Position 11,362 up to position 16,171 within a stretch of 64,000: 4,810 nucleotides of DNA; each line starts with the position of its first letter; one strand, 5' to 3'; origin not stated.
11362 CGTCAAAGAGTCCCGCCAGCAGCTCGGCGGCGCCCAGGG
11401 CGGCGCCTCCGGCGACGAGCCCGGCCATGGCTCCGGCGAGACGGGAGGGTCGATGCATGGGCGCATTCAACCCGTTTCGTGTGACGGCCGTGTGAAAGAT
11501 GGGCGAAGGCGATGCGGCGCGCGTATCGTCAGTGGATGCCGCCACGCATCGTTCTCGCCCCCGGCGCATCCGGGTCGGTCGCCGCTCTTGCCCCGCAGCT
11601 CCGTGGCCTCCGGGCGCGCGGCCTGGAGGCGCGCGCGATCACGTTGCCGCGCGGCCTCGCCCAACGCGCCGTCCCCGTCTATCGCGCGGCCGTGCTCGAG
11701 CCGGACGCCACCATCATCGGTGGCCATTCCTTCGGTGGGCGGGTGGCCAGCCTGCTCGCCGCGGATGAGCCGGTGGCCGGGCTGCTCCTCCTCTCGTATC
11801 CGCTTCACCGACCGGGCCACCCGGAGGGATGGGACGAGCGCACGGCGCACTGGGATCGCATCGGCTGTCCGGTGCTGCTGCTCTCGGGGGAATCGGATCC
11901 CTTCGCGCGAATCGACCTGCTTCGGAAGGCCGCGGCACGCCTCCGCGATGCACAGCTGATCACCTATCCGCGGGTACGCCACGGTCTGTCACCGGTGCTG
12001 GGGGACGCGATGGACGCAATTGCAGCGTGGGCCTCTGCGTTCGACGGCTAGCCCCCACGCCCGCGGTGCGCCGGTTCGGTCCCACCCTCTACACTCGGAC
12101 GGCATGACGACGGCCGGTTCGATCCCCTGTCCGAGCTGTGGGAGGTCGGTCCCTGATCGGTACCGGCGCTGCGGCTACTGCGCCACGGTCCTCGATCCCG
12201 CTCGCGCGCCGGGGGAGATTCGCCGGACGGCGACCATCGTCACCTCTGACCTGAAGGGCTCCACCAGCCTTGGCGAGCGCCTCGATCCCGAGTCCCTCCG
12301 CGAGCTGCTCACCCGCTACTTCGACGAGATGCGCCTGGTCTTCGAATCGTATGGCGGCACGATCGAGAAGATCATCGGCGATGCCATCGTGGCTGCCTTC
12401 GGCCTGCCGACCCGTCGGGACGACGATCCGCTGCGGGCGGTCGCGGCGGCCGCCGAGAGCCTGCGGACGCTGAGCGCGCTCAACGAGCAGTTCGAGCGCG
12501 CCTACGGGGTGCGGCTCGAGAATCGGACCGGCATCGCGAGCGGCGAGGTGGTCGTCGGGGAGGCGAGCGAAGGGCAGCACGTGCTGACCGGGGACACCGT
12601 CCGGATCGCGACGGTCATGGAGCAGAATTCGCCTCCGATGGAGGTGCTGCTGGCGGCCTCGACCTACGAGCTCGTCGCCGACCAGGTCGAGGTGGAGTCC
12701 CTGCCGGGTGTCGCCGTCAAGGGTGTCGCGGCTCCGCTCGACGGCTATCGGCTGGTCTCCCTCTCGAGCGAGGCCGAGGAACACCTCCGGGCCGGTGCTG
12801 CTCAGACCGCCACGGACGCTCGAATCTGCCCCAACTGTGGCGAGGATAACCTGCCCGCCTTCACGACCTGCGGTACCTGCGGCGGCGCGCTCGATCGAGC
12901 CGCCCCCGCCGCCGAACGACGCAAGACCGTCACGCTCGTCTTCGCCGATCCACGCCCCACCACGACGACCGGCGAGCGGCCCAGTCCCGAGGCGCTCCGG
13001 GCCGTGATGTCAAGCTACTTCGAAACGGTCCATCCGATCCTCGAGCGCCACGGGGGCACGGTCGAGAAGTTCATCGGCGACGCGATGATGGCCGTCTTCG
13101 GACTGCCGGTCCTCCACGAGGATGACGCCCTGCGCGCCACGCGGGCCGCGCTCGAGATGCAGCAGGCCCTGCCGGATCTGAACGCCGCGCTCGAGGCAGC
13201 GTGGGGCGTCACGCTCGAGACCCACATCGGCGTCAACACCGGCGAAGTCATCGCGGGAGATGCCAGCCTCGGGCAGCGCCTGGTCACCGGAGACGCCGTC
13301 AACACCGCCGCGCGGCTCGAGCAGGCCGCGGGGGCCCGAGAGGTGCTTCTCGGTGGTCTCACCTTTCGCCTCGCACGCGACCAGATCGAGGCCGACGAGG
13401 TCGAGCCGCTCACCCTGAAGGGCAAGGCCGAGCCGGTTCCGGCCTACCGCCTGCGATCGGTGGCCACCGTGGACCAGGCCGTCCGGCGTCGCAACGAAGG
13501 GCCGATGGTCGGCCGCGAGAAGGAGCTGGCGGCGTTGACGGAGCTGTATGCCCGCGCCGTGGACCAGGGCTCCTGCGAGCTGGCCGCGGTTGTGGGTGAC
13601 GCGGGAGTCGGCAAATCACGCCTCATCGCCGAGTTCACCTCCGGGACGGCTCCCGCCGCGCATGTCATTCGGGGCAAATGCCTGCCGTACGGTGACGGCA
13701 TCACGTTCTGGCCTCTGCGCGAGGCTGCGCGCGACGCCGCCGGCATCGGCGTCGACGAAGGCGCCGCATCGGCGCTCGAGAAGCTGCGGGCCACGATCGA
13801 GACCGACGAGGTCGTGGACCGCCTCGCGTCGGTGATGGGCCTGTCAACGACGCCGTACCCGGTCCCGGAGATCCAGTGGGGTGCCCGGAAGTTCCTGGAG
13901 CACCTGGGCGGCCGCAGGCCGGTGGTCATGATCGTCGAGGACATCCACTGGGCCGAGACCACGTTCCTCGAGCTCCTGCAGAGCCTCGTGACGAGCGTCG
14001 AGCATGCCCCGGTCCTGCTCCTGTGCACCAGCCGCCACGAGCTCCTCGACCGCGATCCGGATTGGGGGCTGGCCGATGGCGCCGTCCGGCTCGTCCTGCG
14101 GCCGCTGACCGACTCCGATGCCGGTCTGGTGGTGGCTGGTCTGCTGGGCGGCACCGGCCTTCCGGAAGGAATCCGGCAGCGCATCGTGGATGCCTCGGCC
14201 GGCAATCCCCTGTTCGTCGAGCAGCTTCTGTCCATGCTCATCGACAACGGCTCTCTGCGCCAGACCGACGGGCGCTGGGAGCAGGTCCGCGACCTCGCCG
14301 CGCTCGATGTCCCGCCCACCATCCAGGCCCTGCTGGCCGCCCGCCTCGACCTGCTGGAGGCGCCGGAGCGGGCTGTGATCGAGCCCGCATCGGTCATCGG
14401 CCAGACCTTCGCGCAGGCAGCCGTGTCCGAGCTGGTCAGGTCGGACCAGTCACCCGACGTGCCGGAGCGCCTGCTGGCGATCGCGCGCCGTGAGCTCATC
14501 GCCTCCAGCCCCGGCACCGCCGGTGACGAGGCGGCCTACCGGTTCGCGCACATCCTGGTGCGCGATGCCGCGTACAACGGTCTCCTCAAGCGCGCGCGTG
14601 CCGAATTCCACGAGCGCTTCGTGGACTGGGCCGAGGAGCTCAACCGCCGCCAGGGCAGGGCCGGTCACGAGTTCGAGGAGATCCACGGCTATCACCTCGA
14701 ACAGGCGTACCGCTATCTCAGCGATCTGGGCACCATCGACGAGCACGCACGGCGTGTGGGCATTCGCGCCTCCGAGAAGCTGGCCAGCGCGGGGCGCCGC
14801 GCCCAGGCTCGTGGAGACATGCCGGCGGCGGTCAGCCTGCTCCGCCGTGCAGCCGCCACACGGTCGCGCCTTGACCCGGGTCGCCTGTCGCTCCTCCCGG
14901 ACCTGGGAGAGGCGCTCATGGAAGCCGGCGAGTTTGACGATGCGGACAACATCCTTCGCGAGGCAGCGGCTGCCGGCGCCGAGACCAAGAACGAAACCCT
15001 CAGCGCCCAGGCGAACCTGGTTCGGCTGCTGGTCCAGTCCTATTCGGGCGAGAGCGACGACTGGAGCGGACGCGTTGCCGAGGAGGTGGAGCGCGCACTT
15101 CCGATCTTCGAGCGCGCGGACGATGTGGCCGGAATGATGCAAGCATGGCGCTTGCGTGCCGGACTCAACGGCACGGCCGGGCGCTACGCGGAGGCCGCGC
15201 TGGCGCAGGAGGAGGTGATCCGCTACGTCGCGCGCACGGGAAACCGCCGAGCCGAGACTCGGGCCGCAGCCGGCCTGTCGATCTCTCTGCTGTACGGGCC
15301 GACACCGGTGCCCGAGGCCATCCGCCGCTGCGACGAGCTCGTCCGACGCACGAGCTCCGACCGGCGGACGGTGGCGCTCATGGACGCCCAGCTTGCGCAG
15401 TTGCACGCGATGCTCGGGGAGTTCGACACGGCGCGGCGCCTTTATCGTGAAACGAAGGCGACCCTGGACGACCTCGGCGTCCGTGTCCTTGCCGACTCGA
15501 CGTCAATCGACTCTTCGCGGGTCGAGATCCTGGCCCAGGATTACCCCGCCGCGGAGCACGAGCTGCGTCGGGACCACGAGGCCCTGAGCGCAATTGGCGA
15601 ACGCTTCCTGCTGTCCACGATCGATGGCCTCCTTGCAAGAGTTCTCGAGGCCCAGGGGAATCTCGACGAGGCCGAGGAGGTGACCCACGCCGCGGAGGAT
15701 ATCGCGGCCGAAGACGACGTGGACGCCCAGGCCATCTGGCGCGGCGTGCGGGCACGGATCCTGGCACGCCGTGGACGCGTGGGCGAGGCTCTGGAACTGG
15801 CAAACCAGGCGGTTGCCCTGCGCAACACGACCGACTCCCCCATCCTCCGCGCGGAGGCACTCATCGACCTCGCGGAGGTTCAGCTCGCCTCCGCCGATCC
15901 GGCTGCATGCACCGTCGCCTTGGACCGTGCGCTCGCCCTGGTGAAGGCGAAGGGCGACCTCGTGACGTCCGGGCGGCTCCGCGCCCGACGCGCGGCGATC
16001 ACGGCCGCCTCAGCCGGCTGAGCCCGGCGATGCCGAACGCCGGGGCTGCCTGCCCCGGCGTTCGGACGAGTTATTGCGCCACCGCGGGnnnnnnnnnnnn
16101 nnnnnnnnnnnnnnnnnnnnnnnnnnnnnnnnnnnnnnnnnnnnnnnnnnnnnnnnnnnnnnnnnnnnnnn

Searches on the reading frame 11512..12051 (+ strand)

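Call 34: search_protein_families(library=pfam, proteins=[window:11512-12051:+], max_evalue=0.0001)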
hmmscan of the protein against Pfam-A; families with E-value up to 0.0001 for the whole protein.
window:11512-12051:+ (179 aa): 6 families
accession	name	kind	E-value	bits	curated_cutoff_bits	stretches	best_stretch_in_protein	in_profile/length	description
PF20408.4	Abhydrolase_11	-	1.7e-19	70.7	27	1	63-157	74-165/193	Alpha/beta hydrolase domain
PF12697.13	Abhydrolase_6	-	3.6e-09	38.1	26.3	0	14-103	19-100/217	Alpha/beta hydrolase family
PF12695.13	Abhydrolase_5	-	4.2e-06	27.1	27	1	13-98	2-92/164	Alpha/beta hydrolase family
PF12146.15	Hydrolase_4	-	6.3e-06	26.1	27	0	112-159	185-234/239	Serine aminopeptidase, S33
PF00561.26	Abhydrolase_1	-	1.7e-05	25.1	25.8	0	66-99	70-104/245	alpha/beta hydrolase fold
PF01738.24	DLH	-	6.4e-05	23.1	21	1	67-159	99-188/217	Dienelactone hydrolase family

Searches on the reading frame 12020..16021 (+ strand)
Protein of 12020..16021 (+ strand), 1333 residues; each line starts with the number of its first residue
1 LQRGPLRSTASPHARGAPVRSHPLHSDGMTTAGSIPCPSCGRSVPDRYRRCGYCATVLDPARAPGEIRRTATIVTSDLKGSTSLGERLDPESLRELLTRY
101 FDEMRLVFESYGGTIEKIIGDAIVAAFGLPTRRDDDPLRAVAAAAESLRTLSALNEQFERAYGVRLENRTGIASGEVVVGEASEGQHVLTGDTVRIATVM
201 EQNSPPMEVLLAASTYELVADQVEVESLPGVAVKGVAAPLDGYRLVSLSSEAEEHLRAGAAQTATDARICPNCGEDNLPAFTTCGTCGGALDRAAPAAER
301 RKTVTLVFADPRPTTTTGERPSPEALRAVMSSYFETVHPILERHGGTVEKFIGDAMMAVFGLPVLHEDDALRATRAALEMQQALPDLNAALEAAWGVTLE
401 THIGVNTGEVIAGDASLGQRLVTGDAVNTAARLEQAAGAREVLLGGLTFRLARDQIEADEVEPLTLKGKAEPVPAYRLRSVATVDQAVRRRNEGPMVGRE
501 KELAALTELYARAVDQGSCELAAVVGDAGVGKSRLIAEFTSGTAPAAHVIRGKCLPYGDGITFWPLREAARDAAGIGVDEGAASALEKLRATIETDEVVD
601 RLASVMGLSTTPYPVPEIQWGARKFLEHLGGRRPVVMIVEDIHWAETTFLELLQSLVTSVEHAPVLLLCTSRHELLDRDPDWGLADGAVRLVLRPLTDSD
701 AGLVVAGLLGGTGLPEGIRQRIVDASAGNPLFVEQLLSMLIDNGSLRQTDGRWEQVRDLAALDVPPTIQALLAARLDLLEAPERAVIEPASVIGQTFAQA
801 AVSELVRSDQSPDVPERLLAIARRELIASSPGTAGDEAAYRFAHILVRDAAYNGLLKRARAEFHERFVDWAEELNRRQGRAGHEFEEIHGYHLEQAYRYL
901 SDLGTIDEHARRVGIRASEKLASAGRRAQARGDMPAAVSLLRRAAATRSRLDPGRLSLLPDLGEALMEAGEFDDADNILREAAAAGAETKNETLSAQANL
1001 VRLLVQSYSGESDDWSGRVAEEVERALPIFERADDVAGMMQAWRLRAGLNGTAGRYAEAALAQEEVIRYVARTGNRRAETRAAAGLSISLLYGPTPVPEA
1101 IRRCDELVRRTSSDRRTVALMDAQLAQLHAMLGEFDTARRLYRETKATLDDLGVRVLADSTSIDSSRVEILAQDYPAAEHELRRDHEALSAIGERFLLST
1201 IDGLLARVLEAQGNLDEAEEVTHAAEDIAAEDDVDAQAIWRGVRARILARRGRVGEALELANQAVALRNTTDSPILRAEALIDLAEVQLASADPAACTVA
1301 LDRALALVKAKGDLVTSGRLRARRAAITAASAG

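Call 34: search_protein_families(library=pfam, proteins=[window:12020-16021:+], max_evalue=0.0001)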
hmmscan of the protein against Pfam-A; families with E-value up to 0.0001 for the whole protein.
window:12020-16021:+ (1333 aa): 6 families
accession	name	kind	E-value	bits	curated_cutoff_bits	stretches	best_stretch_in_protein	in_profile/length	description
PF00211.25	Guanylate_cyc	-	5.2e-35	121.1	21.9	2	298-471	3-175/183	Adenylate and Guanylate cyclase catalytic domain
PF13191.12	AAA_16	-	1.5e-21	78.1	32.6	1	496-667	2-166/167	AAA ATPase domain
PF13424.12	TPR_12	-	2.7e-10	40.7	30.1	1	1200-1268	4-75/77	Tetratricopeptide repeat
PF12773.13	DZR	-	2e-06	28.3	27.3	0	270-291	1-22/45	Double zinc ribbon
PF24463.1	DUF7577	-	1.1e-05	25.3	28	0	267-291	2-26/27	Domain of unknown function (DUF7577)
PF13240.11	Zn_Ribbon_1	-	1.6e-05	25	25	0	37-56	2-21/23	zinc-ribbon domain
